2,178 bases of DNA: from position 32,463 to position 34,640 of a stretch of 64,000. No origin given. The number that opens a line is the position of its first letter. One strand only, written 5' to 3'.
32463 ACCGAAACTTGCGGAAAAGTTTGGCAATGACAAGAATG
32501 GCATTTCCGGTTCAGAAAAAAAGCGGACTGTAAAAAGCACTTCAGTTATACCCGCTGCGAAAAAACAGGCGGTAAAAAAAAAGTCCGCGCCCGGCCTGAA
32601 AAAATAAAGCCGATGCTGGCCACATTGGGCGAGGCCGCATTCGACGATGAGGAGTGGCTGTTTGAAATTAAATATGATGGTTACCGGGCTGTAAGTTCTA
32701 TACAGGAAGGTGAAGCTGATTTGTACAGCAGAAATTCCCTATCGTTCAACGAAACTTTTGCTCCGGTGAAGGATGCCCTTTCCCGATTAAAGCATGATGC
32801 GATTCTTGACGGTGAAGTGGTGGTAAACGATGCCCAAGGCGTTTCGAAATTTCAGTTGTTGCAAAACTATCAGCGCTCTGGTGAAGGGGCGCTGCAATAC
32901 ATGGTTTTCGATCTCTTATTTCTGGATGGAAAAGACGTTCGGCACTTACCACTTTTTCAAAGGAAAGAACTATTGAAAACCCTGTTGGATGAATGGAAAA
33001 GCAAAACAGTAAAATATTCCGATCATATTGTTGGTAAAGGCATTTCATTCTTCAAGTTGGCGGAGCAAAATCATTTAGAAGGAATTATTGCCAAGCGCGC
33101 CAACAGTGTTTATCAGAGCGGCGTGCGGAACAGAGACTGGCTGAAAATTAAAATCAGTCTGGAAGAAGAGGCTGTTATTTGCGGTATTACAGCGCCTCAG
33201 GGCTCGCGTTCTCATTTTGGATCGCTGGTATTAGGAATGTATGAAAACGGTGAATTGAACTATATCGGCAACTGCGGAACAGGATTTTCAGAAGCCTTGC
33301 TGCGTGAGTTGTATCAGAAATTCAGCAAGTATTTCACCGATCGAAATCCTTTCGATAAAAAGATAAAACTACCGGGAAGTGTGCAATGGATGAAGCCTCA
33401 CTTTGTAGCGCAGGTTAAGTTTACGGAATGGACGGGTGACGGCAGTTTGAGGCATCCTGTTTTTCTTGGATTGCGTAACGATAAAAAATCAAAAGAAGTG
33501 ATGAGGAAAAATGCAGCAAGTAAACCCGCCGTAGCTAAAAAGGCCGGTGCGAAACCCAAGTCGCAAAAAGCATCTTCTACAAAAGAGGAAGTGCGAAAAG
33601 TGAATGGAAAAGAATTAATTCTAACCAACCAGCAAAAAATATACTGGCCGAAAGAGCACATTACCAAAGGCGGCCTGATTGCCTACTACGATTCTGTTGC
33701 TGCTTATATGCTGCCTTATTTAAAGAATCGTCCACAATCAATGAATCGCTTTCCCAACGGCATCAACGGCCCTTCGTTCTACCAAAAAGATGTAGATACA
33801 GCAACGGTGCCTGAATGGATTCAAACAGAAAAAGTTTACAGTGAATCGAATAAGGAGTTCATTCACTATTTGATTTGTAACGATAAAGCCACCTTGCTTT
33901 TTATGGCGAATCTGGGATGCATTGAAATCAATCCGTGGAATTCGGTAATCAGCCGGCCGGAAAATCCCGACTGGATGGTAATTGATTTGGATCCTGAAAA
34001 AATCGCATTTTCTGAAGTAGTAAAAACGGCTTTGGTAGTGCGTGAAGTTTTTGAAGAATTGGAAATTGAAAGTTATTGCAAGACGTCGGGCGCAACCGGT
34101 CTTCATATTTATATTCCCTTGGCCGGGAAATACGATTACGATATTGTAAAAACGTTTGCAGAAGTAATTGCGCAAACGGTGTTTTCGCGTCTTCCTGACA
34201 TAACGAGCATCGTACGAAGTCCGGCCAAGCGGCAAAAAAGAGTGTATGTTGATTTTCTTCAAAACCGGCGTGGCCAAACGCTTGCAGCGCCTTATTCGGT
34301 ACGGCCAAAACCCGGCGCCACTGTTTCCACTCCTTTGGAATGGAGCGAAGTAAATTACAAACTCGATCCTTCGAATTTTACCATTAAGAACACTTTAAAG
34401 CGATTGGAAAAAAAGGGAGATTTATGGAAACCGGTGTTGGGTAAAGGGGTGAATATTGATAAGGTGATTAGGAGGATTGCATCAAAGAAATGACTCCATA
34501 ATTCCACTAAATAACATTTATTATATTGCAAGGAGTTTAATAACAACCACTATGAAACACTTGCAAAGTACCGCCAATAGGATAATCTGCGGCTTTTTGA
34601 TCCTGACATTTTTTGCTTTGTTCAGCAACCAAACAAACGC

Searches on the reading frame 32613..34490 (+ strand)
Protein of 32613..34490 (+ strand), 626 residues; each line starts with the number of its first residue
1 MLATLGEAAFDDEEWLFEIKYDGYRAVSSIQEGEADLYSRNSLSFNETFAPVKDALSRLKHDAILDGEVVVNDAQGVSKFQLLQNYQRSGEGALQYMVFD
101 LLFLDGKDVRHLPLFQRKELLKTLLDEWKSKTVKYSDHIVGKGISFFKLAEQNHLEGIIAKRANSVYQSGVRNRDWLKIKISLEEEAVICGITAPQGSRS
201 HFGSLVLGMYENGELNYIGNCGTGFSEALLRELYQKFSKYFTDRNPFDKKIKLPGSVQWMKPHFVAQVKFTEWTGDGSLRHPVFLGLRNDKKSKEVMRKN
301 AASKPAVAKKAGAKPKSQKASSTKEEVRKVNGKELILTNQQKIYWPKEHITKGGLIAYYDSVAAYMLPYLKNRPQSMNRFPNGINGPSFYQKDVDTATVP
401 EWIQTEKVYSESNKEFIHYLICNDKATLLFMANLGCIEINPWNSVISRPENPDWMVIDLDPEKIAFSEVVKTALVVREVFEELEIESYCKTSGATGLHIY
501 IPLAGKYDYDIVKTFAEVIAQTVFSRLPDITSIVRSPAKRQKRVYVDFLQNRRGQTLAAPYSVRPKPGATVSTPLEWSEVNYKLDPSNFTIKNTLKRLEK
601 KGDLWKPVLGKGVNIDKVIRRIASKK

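Call 20: search_protein_families(library=pfam, proteins=[window:32613-34490:+], max_evalue=0.001)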
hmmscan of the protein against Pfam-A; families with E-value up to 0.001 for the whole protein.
window:32613-34490:+ (626 aa): 6 families
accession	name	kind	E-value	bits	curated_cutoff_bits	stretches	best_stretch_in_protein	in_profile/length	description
PF21686.3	LigD_Prim-Pol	-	1.5e-92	310.2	27.4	1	351-605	1-254/254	LigD, primase-polymerase domain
PF01068.26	DNA_ligase_A_M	-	1.6e-31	110.1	26.2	1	10-180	17-204/204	ATP dependent DNA ligase domain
PF04679.21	DNA_ligase_A_C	-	2.6e-29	101.9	27.5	1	199-291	2-94/94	ATP dependent DNA ligase C terminal region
PF01331.24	mRNA_cap_enzyme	-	6.6e-06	26.5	29.6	1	20-150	23-144/194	mRNA capping enzyme, catalytic domain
PF09414.15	RNA_ligase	-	1.6e-05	25.6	27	1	13-180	1-171/171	RNA ligase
PF01896.25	DNA_primase_S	-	3.4e-05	24.7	26.8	1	469-577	24-163/163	DNA primase small subunit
